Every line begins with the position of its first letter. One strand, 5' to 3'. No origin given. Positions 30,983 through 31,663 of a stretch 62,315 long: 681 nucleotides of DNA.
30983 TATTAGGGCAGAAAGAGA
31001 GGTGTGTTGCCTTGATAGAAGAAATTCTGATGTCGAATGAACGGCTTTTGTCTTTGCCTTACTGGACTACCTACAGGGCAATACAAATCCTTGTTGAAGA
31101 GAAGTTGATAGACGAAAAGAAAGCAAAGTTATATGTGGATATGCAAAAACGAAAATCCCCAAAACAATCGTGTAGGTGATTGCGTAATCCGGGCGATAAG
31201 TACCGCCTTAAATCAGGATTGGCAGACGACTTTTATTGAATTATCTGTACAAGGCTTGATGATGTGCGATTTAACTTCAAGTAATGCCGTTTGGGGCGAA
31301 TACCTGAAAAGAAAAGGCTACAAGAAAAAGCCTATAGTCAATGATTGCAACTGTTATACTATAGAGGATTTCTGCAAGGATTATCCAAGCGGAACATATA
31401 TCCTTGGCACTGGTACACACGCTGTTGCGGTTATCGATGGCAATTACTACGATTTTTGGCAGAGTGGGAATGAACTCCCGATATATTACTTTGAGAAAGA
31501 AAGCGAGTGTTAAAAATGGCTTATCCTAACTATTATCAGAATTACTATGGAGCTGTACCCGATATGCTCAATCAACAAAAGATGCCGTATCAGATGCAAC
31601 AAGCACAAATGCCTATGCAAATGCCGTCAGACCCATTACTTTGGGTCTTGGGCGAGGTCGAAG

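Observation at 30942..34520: Terminator-bracketed post-lysis cargo module with spore-coat/exosporium-like protein composition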

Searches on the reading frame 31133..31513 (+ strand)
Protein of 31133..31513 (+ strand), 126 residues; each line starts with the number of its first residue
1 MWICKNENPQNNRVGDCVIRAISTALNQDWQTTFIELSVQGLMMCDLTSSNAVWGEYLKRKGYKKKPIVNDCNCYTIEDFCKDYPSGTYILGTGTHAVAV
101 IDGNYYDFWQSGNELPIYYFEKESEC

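Call 5: search_protein_families(library=pfam, max_evalue=1, proteins=[window:31133-31513:+])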
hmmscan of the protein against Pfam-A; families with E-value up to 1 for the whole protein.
window:31133-31513:+ (126 aa): 1 family
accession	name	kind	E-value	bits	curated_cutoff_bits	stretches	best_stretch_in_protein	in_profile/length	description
PF24591.1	Phage_YunG-like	-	0.091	13.1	27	1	68-108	18-60/99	Phage YunG-like protein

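Call 6: search_protein_families(library=phrogs, max_evalue=0.01, proteins=[window:31133-31513:+])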
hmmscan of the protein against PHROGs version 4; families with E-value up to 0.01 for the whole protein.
window:31133-31513:+ (126 aa): 2 families
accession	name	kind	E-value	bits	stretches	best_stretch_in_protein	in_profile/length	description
phrog_3754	-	unknown function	1.2e-26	94.8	1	1-123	7-144/145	-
phrog_15863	-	unknown function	1.5e-07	32.1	1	6-113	7-111/312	-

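Call 22: search_protein_families(library=ncbifam, max_evalue=1, proteins=[window:31133-31513:+])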
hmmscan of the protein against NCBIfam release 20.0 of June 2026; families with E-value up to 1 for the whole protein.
window:31133-31513:+ (126 aa): 1 family
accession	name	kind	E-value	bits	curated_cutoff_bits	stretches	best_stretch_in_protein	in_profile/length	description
NF052586.1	RnaseECyano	equivalog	0.32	9.3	900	1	83-112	277-306/619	ribonuclease E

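Call 23: search_protein_families(library=padloc, max_evalue=1, proteins=[window:31133-31513:+])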
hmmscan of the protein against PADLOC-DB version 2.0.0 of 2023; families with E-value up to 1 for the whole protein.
window:31133-31513:+ (126 aa): 0 families

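Call 37: search_solved_structures(query=window:31133-31510:+, max_evalue=10, show_alignments=2)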
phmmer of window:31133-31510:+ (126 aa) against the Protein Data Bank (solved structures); distinct sequences matched with E-value up to 10: 4.
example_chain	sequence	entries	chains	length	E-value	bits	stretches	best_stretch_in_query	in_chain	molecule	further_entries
5iq2_A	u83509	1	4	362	0.6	13.4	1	10-43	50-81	Esterase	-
4j7a_A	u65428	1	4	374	0.63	13.4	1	10-42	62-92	Esterase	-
5ukq_H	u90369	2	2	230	0.7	13.2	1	87-112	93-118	DH522.2 Fab fragment heavy chain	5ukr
9kfw_A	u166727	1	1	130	0.77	13.1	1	51-116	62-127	nanobody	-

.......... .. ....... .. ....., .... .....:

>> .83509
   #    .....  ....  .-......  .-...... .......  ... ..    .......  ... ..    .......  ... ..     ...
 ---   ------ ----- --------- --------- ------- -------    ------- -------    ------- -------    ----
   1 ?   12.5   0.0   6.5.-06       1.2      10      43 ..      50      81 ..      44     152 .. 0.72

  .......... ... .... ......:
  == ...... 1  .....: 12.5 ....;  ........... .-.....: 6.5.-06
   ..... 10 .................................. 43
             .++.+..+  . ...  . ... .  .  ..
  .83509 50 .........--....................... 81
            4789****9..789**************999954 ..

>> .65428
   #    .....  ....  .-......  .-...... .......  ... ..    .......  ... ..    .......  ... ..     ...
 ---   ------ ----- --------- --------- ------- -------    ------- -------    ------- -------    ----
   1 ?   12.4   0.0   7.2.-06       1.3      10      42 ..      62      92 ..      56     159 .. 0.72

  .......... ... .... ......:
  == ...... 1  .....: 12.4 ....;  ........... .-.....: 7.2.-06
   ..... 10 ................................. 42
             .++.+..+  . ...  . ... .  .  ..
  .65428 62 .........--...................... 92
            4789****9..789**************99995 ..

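Call 69: search_solved_structures(query=A6, max_evalue=10, show_alignments=3)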
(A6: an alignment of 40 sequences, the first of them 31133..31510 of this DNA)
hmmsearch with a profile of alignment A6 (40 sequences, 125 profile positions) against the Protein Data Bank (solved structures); distinct sequences matched with E-value up to 10: 6.
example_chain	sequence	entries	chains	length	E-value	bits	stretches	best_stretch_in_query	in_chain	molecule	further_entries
4nbg_A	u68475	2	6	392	0.74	13.2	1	26-90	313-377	Terminal oxygenase component of carbazole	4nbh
4nb9_A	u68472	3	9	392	0.76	13.1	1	26-90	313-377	Terminal oxygenase component of carbazole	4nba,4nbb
1ww9_A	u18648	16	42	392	0.76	13.1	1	26-90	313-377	terminal oxygenase component of carbazole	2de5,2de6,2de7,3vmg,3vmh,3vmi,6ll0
4nbf_A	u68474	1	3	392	0.76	13.1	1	26-90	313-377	Terminal oxygenase component of carbazole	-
4nb8_A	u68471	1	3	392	0.77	13.1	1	26-90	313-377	Terminal oxygenase component of carbazole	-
4nbc_A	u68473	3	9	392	0.77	13.1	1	26-90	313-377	Terminal oxygenase component of carbazole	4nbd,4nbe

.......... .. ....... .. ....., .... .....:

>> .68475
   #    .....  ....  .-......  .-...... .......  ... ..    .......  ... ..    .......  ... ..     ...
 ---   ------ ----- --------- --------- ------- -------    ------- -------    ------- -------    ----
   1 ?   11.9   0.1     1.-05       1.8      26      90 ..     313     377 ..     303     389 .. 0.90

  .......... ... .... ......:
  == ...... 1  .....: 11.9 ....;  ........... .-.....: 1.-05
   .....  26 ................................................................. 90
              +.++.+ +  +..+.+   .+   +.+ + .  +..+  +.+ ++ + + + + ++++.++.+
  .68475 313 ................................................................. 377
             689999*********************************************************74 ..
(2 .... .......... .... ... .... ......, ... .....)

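Call 72: search_protein_families(library=pfam, alignment_id=A6, max_evalue=1)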
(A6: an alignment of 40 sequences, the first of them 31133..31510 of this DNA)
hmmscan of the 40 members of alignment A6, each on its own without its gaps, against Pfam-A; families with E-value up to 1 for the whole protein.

A. member 1, window:31133-31510:+ (126 aa): 1 family
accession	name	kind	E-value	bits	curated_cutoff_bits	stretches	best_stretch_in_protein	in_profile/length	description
PF24591.1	Phage_YunG-like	-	0.091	13.1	27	1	68-108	18-60/99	Phage YunG-like protein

B. families by the number of members that match (of 40 scanned): 9 families
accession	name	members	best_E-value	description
PF05379.17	Peptidase_C23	2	0.064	Carlavirus endopeptidase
PF24591.1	Phage_YunG-like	2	0.091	Phage YunG-like protein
PF22781.2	Sde2_N_Ubi_vert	1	0.03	Vertebrate Splicing regulator sde2, N-terminal ubiquitin domain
PF18612.7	Bac_A_amyl_C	1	0.052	Bacterial Alpha amylase C-terminal domain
PF14217.11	DUF4327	1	0.068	Domain of unknown function (DUF4327)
PF06677.18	Auto_anti-p27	1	0.071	Sjogren's syndrome/scleroderma autoantigen 1 (Autoantigen p27)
PF16135.10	TDBD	1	0.092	Tify domain binding domain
PF24403.1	iSirtuin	1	0.12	Inactive Sirtuin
PF16850.11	Inhibitor_I66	1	0.2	Peptidase inhibitor I66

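Call 83: search_dna_similar(query=window:31133-31513:+, collection=phages, mode=protein, max_rows=50, max_evalue=0.001)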
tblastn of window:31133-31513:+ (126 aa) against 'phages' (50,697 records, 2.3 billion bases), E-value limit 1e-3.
Records with a match: 52; places in all: 52; records where one place covers at least 80% of the query: 51.
Best place of each record, by identity: <60% 52.
By first word of the organism name: Bacillus 23; Prevotella 15; Bacteriophage 8; Dulem 2; Geobacillus 2; Butyrivibrio 1; bajarodcaudo 1.
By host as written in the record: Prevotella sp. 15; Bacillus anthracis Sterne 10; - 9; Bacillus anthracis 5; Bacillus cereus 4; Geobacillus kaustophilus ATCC 8005 2; Bacillus cereus VKM B-370 2; Propithecus coquereli 1; and 4 more.
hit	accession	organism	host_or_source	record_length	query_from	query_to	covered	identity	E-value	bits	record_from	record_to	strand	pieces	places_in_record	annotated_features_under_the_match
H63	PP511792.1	Dulem virus 33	Propithecus coquereli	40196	6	125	95%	52.1%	9e-39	142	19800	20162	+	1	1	hypothetical protein (x2)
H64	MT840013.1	Bacteriophage sp.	human fecal samples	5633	2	123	97%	49.2%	4e-32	124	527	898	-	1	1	record has no annotation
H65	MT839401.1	Bacteriophage sp.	human fecal samples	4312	2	123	97%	48.4%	8e-32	123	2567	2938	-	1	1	record has no annotation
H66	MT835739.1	Bacteriophage sp.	human fecal samples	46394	2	122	96%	48.0%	1e-31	122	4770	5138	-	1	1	record has no annotation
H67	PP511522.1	Dulem virus 35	Varecia variegata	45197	2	122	96%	48.0%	2e-31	121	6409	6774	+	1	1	hypothetical protein (x2)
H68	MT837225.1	Bacteriophage sp.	human fecal samples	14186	6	122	93%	47.9%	1e-33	128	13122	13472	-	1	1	record has no annotation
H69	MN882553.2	Butyrivibrio virus Ceridwen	Butyrivibrio fibrisolvens DSM 3071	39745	1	122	97%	43.1%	4e-28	112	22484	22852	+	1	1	hypothetical protein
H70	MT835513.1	Bacteriophage sp.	human fecal samples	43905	6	125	95%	43.8%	2e-28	113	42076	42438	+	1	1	record has no annotation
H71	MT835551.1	Bacteriophage sp.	human fecal samples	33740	6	126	96%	42.3%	3e-29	115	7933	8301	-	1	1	record has no annotation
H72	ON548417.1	Bacillus phage vB_BanS-Thrax1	Bacillus anthracis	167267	6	122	93%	37.8%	6e-19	86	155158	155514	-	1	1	hypothetical protein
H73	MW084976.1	Bacillus phage Kirov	Bacillus cereus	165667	6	122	93%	37.8%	2e-18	85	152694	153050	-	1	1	putative peptidase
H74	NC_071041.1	Bacillus phage Kirov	Bacillus cereus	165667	6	122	93%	37.8%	2e-18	85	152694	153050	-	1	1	putative peptidase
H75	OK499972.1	Bacillus phage vB_BanS_Chewbecca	Bacillus anthracis Sterne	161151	6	122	93%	35.3%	2e-17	82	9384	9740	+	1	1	hypothetical protein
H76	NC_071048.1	Bacillus phage vB_BanS_Chewbecca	Bacillus anthracis Sterne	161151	6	122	93%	35.3%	2e-17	82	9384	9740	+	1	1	hypothetical protein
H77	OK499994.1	Bacillus phage vB_BanS_Skywalker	Bacillus anthracis Sterne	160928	6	122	93%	35.3%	2e-16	79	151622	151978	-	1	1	hypothetical protein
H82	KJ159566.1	Geobacillus phage GBK2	Geobacillus kaustophilus ATCC 8005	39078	6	124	94%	34.4%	8e-15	75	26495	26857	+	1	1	hypothetical protein (x2)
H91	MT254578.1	Bacillus phage Izhevsk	Bacillus cereus VKM B-370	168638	6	112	85%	33.0%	2e-13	71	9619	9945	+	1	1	putative peptidase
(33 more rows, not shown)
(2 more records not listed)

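Call 117: get_annotated_region(hit=H91, flank=5000)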
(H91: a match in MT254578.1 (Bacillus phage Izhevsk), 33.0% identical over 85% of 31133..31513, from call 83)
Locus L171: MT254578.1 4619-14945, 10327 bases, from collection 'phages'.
description: Bacillus phage Izhevsk, complete genome.
organism: Bacillus phage Izhevsk (NCBI taxid 2724322)
taxonomy: Viruses; Duplodnaviria; Heunggongvirae; Uroviricota; Caudoviricetes; Joanripponvirinae; Tsamsavirus; Tsamsavirus izhevsk
host: Bacillus cereus VKM B-370; source: soil sample; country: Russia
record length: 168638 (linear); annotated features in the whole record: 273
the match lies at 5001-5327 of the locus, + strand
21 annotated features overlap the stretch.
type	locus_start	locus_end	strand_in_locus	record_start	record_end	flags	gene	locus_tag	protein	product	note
CDS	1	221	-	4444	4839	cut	-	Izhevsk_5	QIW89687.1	hypothetical protein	-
CDS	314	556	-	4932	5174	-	-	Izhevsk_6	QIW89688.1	hypothetical protein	-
CDS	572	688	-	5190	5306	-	-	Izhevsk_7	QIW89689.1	hypothetical protein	-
CDS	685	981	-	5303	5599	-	-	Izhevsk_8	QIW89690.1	hypothetical protein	-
CDS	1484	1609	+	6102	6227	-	-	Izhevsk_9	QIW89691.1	hypothetical protein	-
CDS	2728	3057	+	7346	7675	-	-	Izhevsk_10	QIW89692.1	hypothetical protein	-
CDS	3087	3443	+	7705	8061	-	-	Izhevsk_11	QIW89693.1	hypothetical protein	-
CDS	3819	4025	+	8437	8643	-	-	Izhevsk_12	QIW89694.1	hypothetical protein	-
CDS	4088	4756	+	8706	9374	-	-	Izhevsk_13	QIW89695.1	serine/threonine protein kinase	-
CDS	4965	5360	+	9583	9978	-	-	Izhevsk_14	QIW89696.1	putative peptidase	-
CDS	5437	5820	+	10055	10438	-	-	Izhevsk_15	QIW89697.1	putative signal peptide-containing lipoprotein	-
CDS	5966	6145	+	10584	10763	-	-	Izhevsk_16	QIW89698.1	hypothetical protein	-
CDS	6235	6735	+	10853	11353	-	-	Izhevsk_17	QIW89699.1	type I DNA restriction enzymes inhibitor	putative T7 Ocr-like protein, type I DNA restriction enzymes inhibitor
CDS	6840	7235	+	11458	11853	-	-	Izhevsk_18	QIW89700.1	hypothetical protein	-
CDS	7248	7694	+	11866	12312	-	-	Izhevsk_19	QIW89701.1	hypothetical protein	-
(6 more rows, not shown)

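Call 118: get_annotated_region(hit=H82, flank=4000)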
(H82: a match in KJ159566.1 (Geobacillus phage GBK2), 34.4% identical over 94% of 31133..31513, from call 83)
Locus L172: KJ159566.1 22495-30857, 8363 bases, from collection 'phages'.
description: Geobacillus phage GBK2, complete genome.
organism: Geobacillus phage GBK2 (NCBI taxid 1458842)
taxonomy: Viruses; Duplodnaviria; Heunggongvirae; Uroviricota; Caudoviricetes
host: Geobacillus kaustophilus ATCC 8005; source: -; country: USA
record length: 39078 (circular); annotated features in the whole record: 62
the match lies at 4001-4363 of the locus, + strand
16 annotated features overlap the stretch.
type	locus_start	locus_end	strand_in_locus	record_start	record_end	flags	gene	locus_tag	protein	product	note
CDS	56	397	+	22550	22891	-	-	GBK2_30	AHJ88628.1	hypothetical protein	-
CDS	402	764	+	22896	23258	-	-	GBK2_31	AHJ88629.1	hypothetical protein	-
CDS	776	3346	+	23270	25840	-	-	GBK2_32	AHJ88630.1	hypothetical protein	-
CDS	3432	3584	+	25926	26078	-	-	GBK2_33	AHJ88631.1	hypothetical protein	-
CDS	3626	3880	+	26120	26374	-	-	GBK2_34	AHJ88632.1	hypothetical protein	-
CDS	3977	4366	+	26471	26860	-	-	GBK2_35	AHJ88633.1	hypothetical protein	-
CDS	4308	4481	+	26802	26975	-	-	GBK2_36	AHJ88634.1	hypothetical protein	-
CDS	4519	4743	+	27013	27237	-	-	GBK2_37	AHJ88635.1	hypothetical protein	-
CDS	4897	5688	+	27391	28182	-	-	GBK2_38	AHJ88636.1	recombinase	-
CDS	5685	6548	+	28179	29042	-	-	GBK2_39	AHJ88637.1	RecT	-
CDS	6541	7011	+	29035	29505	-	-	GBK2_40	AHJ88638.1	SSB protein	-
CDS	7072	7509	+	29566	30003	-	-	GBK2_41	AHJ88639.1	hypothetical protein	-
CDS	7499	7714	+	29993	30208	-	-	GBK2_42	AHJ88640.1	hypothetical protein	-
CDS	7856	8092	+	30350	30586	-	-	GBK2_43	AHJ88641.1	hypothetical protein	-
CDS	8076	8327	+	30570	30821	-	-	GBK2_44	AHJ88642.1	hypothetical protein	-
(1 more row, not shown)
